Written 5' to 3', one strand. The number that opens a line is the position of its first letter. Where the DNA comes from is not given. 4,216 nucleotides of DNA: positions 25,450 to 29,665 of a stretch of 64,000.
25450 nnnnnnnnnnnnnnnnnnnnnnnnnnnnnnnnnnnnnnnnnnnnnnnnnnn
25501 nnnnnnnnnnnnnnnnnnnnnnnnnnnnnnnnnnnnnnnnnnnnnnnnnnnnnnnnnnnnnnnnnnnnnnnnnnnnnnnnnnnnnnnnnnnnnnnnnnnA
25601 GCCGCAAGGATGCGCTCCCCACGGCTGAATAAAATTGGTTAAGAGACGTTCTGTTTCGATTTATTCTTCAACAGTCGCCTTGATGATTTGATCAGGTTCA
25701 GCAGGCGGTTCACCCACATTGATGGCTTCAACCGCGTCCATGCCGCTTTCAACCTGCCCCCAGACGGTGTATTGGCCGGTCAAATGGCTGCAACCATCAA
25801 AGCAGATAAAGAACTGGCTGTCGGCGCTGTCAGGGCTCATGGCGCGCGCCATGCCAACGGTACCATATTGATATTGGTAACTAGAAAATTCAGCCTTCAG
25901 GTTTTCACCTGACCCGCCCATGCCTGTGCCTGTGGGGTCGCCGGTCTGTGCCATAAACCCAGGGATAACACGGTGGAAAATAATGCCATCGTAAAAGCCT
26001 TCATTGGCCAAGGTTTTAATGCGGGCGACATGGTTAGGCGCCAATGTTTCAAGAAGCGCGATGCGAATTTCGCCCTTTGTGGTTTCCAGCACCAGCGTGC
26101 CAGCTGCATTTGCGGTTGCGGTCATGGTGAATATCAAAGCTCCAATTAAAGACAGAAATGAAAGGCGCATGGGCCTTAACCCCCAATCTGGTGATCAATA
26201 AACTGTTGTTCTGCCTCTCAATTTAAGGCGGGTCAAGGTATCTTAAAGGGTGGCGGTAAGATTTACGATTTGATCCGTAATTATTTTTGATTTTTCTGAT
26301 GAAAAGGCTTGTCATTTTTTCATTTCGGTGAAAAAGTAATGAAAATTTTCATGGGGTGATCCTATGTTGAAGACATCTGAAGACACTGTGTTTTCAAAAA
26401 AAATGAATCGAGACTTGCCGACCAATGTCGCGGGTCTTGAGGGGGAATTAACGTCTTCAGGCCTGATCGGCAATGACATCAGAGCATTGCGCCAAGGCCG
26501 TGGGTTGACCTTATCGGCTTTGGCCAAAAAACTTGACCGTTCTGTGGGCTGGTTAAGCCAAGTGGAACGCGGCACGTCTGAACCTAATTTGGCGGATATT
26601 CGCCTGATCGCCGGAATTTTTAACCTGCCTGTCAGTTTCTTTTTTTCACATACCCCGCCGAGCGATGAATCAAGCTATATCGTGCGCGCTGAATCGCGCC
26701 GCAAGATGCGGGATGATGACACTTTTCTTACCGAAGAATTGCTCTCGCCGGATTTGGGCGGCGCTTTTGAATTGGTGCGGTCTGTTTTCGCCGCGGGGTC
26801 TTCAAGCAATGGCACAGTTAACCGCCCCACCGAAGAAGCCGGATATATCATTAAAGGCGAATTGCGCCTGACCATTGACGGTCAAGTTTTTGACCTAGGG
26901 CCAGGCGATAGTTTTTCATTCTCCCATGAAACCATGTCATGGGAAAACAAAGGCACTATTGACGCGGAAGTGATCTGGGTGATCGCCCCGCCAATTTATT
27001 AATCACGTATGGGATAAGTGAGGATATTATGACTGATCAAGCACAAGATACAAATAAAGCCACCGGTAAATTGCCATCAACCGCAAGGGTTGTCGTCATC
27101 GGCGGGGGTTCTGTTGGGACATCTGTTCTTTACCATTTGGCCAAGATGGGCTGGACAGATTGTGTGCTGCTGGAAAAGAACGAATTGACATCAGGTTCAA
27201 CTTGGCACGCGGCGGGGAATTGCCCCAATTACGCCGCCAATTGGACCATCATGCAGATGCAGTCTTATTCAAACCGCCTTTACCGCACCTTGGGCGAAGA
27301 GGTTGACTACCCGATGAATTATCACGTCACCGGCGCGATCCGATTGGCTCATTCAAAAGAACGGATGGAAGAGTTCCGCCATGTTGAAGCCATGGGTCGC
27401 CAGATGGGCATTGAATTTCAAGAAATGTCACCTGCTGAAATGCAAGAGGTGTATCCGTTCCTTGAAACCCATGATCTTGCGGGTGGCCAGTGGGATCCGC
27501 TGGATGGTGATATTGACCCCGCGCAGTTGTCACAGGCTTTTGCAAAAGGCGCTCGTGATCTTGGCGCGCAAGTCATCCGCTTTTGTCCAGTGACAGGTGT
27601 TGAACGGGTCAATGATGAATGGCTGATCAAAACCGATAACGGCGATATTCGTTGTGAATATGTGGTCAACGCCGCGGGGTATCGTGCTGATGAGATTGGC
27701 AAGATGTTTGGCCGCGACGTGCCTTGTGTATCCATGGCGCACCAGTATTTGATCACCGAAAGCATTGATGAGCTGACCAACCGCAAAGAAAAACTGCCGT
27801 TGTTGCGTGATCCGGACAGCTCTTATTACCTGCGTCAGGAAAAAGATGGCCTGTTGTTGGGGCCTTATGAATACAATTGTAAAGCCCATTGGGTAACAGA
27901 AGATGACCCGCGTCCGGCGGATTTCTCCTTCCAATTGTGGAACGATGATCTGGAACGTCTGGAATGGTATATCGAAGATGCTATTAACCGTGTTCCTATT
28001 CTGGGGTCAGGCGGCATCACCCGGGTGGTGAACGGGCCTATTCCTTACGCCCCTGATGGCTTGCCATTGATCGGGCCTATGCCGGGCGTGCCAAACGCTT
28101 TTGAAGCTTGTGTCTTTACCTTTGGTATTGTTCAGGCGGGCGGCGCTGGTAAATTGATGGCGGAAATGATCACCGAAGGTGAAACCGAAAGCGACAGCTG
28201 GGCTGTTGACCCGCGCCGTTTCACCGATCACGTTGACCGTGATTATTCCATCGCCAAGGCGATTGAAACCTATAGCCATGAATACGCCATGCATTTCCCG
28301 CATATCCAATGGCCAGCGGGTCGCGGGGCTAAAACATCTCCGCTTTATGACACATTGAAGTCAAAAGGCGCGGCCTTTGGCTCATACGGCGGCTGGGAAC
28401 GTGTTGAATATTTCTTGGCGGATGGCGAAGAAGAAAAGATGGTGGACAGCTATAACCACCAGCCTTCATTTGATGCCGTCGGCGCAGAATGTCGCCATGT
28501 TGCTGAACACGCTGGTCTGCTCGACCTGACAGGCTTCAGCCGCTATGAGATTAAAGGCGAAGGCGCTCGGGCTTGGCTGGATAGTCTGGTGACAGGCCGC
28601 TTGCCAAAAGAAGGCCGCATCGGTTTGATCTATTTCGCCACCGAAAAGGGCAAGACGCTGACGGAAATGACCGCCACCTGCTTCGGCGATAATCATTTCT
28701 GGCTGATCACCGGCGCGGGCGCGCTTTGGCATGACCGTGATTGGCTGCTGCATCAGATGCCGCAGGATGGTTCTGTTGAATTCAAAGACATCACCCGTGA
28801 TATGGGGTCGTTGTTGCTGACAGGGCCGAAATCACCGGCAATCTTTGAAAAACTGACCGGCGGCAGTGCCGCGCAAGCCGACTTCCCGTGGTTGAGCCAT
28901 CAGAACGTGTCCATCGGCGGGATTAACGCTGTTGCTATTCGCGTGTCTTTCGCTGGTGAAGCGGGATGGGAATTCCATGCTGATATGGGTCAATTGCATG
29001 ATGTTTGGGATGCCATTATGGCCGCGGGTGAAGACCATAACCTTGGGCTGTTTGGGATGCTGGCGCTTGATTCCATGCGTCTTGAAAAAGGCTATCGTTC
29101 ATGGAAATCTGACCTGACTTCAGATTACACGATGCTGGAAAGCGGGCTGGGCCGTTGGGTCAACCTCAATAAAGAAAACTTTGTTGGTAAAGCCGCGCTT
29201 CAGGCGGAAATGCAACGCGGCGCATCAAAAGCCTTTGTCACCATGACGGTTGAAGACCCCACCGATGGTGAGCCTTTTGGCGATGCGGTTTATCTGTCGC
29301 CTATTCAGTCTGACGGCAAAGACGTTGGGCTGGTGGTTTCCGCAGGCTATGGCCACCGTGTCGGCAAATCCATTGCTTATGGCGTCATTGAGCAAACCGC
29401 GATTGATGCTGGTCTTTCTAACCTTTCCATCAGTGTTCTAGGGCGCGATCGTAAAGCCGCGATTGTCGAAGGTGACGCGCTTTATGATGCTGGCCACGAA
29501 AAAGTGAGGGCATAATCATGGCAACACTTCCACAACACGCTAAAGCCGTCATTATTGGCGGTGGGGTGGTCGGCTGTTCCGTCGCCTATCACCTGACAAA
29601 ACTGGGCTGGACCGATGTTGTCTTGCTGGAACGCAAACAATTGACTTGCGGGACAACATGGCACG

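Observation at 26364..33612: MttB-family methyltransferase co-transcribed with two GcvT-fused FAD dehydrogenases and no corrinoid partner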

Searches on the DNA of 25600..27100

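Call 100: search_rna_families(source=window, start=25600, end=27100, threshold=evalue, max_evalue=1)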
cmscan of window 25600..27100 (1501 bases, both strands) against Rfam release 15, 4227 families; matches with E-value up to 1: 0.
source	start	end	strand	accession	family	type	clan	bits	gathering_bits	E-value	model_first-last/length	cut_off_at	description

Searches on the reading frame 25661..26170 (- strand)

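Call 5: search_protein_families(library=ncbifam, proteins=[window:25661-26170:-])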
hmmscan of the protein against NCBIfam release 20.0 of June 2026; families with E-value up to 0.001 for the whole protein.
window:25661-26170:- (169 aa): 2 families
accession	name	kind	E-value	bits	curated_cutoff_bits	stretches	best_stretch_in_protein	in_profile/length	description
NF008151.0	PRK10903.1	equivalog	1.7e-21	76.6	308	1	16-151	20-163/190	peptidylprolyl isomerase A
NF008057.0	PRK10791.1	equivalog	3.3e-17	62.8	297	1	27-151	3-137/164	peptidylprolyl isomerase B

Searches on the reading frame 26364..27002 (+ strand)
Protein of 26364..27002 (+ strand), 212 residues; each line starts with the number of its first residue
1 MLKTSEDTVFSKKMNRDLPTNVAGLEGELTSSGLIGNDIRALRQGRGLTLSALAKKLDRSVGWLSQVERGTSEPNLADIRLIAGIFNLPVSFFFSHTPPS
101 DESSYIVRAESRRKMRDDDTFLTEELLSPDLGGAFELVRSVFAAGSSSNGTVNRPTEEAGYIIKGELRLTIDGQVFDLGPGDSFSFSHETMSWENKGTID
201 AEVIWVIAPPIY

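Call 4: search_protein_families(library=pfam, proteins=[window:26364-27002:+])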
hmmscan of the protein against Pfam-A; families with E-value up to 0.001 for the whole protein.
window:26364-27002:+ (212 aa): 4 families
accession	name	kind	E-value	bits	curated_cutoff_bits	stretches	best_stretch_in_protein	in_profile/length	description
PF07883.17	Cupin_2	-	3.8e-10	39.8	27.2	1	142-206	5-69/70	Cupin domain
PF13560.12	HTH_31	-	6.7e-09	36.4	27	1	36-88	3-56/64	Helix-turn-helix domain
PF01381.28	HTH_3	-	1.2e-08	35.2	23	1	39-92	1-54/55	Helix-turn-helix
PF05899.18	Cupin_3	-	6.9e-05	22.9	23.5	1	147-196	16-61/74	EutQ-like cupin domain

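Call 5: search_protein_families(library=ncbifam, proteins=[window:26364-27002:+])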
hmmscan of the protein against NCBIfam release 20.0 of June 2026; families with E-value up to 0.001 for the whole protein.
window:26364-27002:+ (212 aa): 7 families
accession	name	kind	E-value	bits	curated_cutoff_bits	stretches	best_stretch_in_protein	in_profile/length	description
NF007408.0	PRK09943.1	equivalog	7.8e-11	41.9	211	1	35-187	8-159/185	HTH-type transcriptional regulator PuuR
TIGR03070.1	couple_hipB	subfamily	3.4e-05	23.7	71.65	1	35-86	3-54/58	type II toxin-antitoxin system Y4mF family antitoxin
NF041677.1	trans_regClgR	equivalog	5.1e-05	23.3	170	1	34-94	8-68/113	transcriptional regulator ClgR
NF041951.1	phage_RstR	subfamily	5.5e-05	23.4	80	1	36-123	4-92/108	RstR family transcriptional repressor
NF038139.1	Reg_Aceta_RamB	equivalog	0.0002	20.1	700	1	35-119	3-81/465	acetate metabolism transcriptional regulator RamB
NF006015.0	PRK08154.1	subfamily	0.00046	19.4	204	1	35-102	31-99/314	anaerobic benzoate catabolism transcriptional regulator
NF052239.1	antitox_spr1629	equivalog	0.00072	18.8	335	1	35-98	3-66/377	spr1629 family repressor/antitoxin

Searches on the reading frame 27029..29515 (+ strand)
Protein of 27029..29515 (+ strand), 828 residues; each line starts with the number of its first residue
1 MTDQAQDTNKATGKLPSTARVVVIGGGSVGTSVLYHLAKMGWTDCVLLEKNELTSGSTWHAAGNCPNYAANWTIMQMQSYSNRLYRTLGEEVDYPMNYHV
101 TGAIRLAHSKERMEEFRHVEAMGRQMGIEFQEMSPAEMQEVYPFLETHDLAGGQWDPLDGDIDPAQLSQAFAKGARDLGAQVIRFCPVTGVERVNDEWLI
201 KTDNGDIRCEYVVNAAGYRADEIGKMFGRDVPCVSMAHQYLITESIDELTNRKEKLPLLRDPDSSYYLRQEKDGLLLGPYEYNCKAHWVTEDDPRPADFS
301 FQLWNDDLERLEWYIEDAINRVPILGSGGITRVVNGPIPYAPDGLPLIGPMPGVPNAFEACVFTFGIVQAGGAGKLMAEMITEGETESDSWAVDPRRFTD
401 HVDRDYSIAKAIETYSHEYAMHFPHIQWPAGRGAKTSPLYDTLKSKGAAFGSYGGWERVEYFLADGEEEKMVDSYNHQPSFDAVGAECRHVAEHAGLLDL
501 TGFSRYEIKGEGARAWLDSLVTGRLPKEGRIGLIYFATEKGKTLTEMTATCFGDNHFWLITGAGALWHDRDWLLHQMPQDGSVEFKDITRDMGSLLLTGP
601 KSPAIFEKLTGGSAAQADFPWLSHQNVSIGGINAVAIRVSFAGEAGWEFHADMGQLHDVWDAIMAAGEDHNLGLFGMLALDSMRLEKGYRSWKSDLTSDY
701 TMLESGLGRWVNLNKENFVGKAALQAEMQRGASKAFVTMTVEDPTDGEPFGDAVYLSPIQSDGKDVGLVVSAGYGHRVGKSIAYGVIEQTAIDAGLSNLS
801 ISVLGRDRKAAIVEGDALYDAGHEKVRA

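Call 4: search_protein_families(library=pfam, proteins=[window:27029-29515:+])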
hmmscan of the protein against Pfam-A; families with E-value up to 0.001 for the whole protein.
window:27029-29515:+ (828 aa): 5 families
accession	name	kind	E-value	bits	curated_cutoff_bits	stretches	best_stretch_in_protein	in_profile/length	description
PF01266.30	DAO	-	1.3e-64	219.4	27.9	1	20-380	1-353/353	FAD dependent oxidoreductase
PF01571.26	GCV_T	-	1.8e-57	195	25.6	1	439-709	1-254/255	Aminomethyltransferase folate-binding domain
PF16350.10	FAO_M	-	1.9e-15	57.2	27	1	383-437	1-56/56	FAD dependent oxidoreductase central domain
PF08669.17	GCV_T_C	-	1.3e-09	38.3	25.9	1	757-814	19-75/80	Glycine cleavage T-protein C-terminal barrel domain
PF13738.12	Pyr_redox_3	-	8.5e-06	25.7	30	0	180-218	96-134/305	Pyridine nucleotide-disulphide oxidoreductase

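Call 5: search_protein_families(library=ncbifam, proteins=[window:27029-29515:+])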
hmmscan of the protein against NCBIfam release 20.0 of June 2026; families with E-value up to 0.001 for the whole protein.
window:27029-29515:+ (828 aa): 28 families (the best 25 are shown)
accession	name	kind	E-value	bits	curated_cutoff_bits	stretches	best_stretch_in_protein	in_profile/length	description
TIGR01372.1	soxA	subfamily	1.7e-43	148.6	1164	1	435-825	608-993/996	sarcosine oxidase subunit alpha family protein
NF001567.0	PRK00389.1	subfamily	1.2e-36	126.4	300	1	480-814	30-349/359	glycine cleavage system aminomethyltransferase GcvT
TIGR02352.1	thiamin_ThiO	equivalog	2.3e-32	112.4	250.8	1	21-239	1-226/351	glycine oxidase ThiO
NF053776.1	TmaoDeMthMsil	equivalog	6.1e-31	107.7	1100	1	490-828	424-763/763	trimethylamine N-oxide demethylase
TIGR01373.1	soxB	subfamily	7.5e-28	97.5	529.45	1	20-249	32-269/407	sarcosine oxidase subunit beta family protein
TIGR00528.1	gcvT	equivalog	5.4e-27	94.6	235.85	1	481-805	29-347/362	glycine cleavage system aminomethyltransferase GcvT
NF010093.0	PRK13579.1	equivalog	6.4e-26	91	459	1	483-806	40-352/371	glycine cleavage system aminomethyltransferase GcvT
NF009133.0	PRK12486.1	equivalog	4.3e-22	78.5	410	1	480-796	40-348/369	dimethylsulfoniopropionate demethylase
NF008425.0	PRK11259.1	equivalog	1.1e-16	60.8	257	1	20-232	6-217/377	N-methyl-L-tryptophan oxidase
TIGR03377.1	glycerol3P_GlpA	equivalog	1.2e-15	57.1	552.8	2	123-235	102-219/530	anaerobic glycerol-3-phosphate dehydrogenase subunit GlpA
NF001933.0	PRK00711.1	subfamily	9.7e-15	54.5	383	1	73-233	107-270/429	D-amino acid dehydrogenase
NF050086.1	pipecolate_AmaA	exception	3.1e-13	49.2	600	1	16-218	23-236/425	L-pipecolate oxidase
NF033460.1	glycerol3P_ox_II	equivalog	5.1e-13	48.9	460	1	21-230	4-218/361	type 2 glycerol-3-phosphate oxidase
NF008726.1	PRK11728.1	equivalog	8.4e-13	47.9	299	1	20-231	2-213/389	L-2-hydroxyglutarate oxidase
TIGR03364.1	HpnW_proposed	hypoth_equivalog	6.9e-12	45.1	285.1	1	20-220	2-197/365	TIGR03364 family FAD-dependent oxidoreductase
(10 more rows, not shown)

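Call 77: search_solved_structures(query=window:27029-29512:+, max_evalue=1e-20)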
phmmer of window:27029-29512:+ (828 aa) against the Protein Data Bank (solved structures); distinct sequences matched with E-value up to 1e-20: 7.
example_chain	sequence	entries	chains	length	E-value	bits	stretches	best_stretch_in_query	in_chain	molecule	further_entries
5l46_A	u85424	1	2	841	2.8e-161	541.5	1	17-814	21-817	Dimethylglycine dehydrogenase, mitochondrial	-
4p9s_A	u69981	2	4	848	5.5e-161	540.5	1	16-814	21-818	Dimethylglycine dehydrogenase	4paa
4pab_A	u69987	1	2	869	3.1e-160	538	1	16-814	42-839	Dimethylglycine dehydrogenase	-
1pj5_A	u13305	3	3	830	5.7e-84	285.7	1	16-825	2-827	N,N-dimethylglycine oxidase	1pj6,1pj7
3gsi_A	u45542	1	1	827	9.1e-83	281.7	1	18-825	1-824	N,N-dimethylglycine oxidase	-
1y56_B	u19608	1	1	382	1.6e-31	112.2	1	15-399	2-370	sarcosine oxidase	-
1yx2_A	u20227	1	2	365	2.3e-25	91.9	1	480-795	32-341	Aminomethyltransferase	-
